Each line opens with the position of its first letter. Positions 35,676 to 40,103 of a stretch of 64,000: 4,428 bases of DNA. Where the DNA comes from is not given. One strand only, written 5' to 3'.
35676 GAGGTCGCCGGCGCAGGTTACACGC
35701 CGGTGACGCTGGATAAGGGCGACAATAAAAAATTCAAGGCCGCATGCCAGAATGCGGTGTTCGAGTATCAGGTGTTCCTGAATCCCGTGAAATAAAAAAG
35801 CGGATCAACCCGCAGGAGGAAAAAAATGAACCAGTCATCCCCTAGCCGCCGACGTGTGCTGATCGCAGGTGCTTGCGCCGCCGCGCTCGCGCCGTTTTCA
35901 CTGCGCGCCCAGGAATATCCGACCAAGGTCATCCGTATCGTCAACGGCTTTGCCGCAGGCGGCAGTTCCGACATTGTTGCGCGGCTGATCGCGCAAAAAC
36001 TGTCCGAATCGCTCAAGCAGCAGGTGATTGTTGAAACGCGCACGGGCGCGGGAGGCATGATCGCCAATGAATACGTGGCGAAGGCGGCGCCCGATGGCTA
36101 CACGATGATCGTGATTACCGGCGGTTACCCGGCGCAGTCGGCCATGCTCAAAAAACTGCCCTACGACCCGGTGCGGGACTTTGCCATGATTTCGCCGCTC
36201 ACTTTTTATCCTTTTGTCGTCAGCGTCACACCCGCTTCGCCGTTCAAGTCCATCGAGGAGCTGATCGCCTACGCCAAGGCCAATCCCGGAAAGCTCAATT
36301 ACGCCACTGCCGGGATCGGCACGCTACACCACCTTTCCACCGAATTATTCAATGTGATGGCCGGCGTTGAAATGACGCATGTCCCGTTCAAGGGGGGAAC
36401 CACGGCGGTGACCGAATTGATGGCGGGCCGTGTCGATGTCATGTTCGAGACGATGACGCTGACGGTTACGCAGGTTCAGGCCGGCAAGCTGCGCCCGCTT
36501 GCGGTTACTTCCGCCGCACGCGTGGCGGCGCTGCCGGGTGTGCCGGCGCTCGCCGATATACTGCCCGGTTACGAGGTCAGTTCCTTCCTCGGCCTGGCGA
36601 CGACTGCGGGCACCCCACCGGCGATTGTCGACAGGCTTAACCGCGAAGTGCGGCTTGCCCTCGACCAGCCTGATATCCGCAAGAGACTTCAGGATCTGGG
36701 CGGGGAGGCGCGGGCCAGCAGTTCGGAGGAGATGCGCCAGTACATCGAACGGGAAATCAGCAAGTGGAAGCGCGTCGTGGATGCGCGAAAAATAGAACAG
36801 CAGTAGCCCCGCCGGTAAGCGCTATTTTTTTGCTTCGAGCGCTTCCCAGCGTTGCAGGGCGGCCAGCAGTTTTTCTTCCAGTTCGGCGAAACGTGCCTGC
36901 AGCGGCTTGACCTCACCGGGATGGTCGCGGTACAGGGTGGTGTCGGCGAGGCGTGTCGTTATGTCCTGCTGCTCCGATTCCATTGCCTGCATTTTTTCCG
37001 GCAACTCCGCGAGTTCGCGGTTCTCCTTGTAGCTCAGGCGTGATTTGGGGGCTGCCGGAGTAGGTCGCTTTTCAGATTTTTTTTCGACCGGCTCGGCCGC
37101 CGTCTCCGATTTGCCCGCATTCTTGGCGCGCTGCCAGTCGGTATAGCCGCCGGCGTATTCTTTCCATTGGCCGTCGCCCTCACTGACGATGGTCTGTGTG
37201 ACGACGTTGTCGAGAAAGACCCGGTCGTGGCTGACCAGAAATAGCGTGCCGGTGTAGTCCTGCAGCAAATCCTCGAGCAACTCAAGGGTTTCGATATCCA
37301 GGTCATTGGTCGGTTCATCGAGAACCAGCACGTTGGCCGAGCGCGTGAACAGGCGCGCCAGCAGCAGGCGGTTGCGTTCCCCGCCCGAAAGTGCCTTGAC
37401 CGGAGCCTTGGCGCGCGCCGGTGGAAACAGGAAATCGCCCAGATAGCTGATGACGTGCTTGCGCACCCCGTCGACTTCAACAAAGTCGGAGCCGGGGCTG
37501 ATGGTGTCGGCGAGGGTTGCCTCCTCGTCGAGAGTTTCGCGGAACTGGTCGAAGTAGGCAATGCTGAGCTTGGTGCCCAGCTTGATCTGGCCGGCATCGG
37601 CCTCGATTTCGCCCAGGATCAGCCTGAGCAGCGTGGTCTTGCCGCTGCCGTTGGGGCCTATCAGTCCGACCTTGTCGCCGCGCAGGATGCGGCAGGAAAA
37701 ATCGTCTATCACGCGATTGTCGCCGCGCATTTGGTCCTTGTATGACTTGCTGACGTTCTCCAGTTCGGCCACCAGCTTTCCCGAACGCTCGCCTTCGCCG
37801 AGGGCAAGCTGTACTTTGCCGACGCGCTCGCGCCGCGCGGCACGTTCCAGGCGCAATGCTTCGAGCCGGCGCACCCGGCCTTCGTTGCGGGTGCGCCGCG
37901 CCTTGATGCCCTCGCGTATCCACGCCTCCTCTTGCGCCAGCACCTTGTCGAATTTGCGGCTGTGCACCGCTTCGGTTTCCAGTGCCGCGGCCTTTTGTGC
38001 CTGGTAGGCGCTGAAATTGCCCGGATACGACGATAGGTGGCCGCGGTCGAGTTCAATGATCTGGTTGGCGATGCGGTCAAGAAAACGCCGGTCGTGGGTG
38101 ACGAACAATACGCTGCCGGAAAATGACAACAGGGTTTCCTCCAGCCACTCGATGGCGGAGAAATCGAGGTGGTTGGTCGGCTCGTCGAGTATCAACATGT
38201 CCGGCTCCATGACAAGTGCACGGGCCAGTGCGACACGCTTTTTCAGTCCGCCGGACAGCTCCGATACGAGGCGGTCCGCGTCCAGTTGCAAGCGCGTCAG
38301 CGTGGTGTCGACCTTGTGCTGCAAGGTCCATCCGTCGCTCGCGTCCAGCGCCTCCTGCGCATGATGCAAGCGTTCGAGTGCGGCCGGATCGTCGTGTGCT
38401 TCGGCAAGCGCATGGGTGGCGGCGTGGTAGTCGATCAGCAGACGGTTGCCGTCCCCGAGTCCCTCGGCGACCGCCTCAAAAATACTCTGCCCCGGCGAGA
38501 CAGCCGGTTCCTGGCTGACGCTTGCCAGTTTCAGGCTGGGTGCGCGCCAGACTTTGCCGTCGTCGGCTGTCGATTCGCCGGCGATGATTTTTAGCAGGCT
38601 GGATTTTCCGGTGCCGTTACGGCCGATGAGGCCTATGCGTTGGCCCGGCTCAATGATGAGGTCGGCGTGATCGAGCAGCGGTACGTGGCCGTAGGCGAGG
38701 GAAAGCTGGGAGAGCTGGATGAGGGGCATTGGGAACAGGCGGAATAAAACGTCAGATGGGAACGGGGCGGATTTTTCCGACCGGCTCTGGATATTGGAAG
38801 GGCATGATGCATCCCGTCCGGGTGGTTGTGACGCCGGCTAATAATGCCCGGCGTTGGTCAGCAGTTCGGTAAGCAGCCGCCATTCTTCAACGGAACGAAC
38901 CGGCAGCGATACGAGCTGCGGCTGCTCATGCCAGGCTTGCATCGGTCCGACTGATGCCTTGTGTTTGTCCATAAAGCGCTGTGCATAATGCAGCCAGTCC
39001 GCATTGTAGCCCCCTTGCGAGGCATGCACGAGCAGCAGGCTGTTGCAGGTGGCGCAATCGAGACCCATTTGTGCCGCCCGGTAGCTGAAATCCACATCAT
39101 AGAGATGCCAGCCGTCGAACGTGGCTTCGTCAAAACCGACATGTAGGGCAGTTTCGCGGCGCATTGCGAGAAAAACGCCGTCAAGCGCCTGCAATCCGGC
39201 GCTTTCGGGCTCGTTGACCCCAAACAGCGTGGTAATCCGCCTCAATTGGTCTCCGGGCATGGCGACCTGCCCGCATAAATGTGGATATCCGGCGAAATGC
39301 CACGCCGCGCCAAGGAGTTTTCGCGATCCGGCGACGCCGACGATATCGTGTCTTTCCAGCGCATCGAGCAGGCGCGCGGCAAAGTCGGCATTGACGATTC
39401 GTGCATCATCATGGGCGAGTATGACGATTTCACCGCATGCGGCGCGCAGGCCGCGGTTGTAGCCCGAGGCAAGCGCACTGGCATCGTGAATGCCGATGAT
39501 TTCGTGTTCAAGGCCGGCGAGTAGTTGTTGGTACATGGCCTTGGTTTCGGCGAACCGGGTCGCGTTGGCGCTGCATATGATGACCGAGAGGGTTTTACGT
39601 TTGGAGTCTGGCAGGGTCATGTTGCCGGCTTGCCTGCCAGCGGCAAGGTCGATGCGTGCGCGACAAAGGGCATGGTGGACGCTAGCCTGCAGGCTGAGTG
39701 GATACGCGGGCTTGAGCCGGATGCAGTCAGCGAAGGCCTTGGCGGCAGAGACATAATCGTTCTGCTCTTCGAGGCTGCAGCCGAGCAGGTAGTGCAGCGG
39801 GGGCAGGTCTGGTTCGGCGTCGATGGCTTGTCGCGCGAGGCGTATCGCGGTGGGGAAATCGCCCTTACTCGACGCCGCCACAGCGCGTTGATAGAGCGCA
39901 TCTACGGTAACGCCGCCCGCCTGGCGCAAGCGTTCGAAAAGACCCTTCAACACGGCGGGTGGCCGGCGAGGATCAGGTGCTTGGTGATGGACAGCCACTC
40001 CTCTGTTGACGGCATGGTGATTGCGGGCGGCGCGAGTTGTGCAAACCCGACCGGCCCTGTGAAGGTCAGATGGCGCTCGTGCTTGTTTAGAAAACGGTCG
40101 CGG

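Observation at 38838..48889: Ten-gene, translationally coupled amino-sugar modification / glycosyltransferase operon with no export, polymerase or lipid-carrier genes: candidate soluble protein-targeting glycosylation system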

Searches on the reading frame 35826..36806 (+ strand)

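Call 6: search_protein_families(library=pfam, proteins=[window:35826-36806:+], max_evalue=0.0001)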
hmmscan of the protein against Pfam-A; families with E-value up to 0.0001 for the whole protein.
window:35826-36806:+ (326 aa): 1 family
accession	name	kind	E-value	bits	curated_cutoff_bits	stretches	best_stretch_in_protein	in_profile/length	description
PF03401.19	TctC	-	1.7e-75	254.5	27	1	51-321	1-272/274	Tripartite tricarboxylate transporter family receptor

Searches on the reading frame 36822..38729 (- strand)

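Call 6: search_protein_families(library=pfam, proteins=[window:36822-38729:-], max_evalue=0.0001)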
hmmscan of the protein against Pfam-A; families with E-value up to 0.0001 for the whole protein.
window:36822-38729:- (635 aa): 13 families
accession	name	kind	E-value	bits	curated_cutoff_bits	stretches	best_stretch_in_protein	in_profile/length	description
PF00005.33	ABC_tran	-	3.1e-52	177.2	25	2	19-186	1-137/137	ABC transporter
PF16326.10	ABC_tran_CTD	-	5.8e-17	62.1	32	1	564-632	1-68/69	ABC transporter C-terminal domain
PF13304.12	AAA_21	-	1.7e-15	58.3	27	0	355-372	3-26/304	AAA domain, putative AbiEii toxin, Type IV TA system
PF12848.13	ABC_tran_Xtn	-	1.2e-10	41.7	25.9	1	225-297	1-76/85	ABC transporter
PF02463.25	SMC_N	-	1.7e-08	34.6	40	0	446-511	136-207/220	RecF/RecN/SMC N terminal domain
PF13191.12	AAA_16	-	5.4e-08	33.9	32.6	1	354-491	27-158/167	AAA ATPase domain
PF13401.12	AAA_22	-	5.7e-07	30.3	27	0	356-496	10-118/130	AAA domain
PF00006.31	ATP-synt_ab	-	7.8e-07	29.4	29.5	0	340-382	4-45/213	ATP synthase alpha/beta family, nucleotide-binding domain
PF00004.35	AAA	-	8.2e-07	30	21.2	0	356-388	3-35/131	ATPase family associated with various cellular activities (AAA)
PF01926.29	MMR_HSR1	-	4e-06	27.4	21.9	0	353-409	1-53/113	50S ribosome-binding GTPase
PF13555.12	AAA_29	-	1.3e-05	25.3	27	0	352-368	23-39/61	P-loop containing region of AAA domain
PF13604.12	AAA_30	-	3.5e-05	24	27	0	355-384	22-51/191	AAA domain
PF13175.12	AAA_15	-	6.3e-05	23.2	32.1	0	34-49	28-43/374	AAA ATPase domain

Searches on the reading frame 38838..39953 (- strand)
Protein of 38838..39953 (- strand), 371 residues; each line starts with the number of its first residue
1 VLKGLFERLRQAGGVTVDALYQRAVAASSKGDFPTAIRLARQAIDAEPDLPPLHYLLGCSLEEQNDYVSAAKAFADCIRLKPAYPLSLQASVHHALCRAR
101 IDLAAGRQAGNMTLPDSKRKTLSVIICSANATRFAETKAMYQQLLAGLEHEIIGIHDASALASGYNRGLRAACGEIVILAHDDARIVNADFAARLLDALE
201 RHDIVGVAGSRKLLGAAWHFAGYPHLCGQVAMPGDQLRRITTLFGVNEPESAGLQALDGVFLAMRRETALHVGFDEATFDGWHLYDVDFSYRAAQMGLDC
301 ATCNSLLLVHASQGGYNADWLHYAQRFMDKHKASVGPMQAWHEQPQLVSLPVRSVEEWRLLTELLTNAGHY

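Call 5: search_protein_families(library=pfam, proteins=[window:38838-39953:-], max_evalue=0.01)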
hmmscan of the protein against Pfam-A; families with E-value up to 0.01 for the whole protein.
window:38838-39953:- (371 aa): 11 families
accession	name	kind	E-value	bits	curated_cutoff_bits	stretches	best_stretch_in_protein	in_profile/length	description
PF13712.12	Glyco_tranf_2_5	-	4.7e-24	85.7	27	1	123-302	1-179/210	Glycosyltransferase like family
PF07719.23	TPR_2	-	3.6e-09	36.5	27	1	53-83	3-33/34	Tetratricopeptide repeat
PF00515.34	TPR_1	-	2.7e-07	30.5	27.8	0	18-49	2-33/34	Tetratricopeptide repeat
PF13181.12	TPR_8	-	1.5e-05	25.2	25.7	0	53-83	3-33/34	Tetratricopeptide repeat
PF13432.12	TPR_16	-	2e-05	25.4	32.7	1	21-85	1-65/65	Tetratricopeptide repeat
PF13174.12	TPR_6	-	2.6e-05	25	26.3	0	18-49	1-32/33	Tetratricopeptide repeat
PF24575.1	TPR_Slam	-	5.9e-05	23.9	35.2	1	20-74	50-104/104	Surface lipoprotein assembly modifier, N-terminal TPR repeats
PF13428.12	TPR_14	-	6.1e-05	23.8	23.5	0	18-58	2-42/44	Tetratricopeptide repeat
PF13431.12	TPR_17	-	7.8e-05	23.1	24.4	0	40-70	2-32/34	Tetratricopeptide repeat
PF00535.33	Glycos_transf_2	-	0.0012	19.3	23.3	1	136-213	40-117/168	Glycosyl transferase family 2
PF14559.12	TPR_19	-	0.0053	17.5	25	1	30-75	4-49/68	Tetratricopeptide repeat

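Call 8: search_protein_families(library=ncbifam, proteins=[window:38838-39953:-], max_evalue=0.01)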
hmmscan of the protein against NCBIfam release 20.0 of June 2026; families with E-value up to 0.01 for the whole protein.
window:38838-39953:- (371 aa): 6 families
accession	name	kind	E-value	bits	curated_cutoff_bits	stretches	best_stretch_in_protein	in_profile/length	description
NF040959.1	MamA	equivalog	7.4e-06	25.5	200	1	5-83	93-171/204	magnetosome protein MamA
NF041394.1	GtaseAglG_Halo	equivalog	0.0024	17.2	440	1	158-210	67-118/304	glucosyl-dolichyl phosphate glucuronosyltransferase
TIGR02917.1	PEP_TPR_lipo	equivalog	0.0041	15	312.2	1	18-104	160-246/899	XrtA/PEP-CTERM system TPR-repeat protein PrsT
TIGR04283.1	glyco_like_mftF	equivalog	0.0046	16.6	182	0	156-205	55-104/221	TIGR04283 family arsenosugar biosynthesis glycosyltransferase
NF041875.1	EPS_EpsD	equivalog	0.0047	16.4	370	0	161-329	67-227/325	exopolysaccharide biosynthesis glycosyltransferase EpsD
TIGR02521.1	type_IV_pilW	equivalog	0.0085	15.7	154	0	22-85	36-99/234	type IV pilus biogenesis/stability protein PilW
